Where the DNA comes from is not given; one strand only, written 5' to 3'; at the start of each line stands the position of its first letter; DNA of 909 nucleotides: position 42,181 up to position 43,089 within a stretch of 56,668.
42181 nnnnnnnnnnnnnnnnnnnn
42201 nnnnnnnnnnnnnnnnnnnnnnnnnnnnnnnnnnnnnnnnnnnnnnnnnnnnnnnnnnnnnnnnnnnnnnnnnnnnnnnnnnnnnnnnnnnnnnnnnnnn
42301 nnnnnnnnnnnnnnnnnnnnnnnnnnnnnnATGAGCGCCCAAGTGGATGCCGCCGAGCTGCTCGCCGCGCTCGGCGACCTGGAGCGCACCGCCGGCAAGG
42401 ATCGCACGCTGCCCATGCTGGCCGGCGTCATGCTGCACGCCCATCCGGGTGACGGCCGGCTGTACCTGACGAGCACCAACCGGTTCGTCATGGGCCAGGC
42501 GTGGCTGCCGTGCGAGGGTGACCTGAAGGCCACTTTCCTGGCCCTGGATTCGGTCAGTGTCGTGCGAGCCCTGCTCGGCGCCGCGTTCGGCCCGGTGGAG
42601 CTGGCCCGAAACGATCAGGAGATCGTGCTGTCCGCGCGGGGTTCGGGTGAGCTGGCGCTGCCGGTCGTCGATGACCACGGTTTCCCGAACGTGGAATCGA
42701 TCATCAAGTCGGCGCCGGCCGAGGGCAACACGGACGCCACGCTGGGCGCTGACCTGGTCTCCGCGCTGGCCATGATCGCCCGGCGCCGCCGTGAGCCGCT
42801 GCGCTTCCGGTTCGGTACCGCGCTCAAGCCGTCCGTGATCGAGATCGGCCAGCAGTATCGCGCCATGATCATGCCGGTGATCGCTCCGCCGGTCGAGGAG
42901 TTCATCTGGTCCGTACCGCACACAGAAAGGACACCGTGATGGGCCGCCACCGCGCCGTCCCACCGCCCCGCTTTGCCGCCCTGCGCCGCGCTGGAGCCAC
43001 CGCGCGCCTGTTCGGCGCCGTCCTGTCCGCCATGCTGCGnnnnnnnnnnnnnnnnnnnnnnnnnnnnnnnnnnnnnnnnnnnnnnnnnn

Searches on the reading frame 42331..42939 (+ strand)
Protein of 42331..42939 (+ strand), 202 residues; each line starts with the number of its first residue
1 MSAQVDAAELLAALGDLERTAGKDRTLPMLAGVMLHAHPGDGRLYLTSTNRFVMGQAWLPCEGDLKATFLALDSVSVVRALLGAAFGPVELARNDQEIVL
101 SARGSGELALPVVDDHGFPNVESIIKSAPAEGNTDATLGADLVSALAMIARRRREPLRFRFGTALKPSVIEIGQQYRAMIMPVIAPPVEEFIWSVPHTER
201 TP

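Call 13: search_protein_families(library=phrogs, proteins=[window:42331-42939:+], max_evalue=0.001)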
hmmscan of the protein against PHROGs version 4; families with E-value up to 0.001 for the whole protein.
window:42331-42939:+ (202 aa): 3 families
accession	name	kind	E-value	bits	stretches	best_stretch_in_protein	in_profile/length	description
phrog_12598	-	DNA, RNA and nucleotide metabolism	1.1e-12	48.9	1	1-186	4-210/275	RusA-like Holliday junction resolvase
phrog_947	-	DNA, RNA and nucleotide metabolism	3.2e-10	40.5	1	4-159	129-282/368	DNA polymerase processivity factor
phrog_6152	-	unknown function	2.4e-06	27.8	1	37-81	39-84/355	-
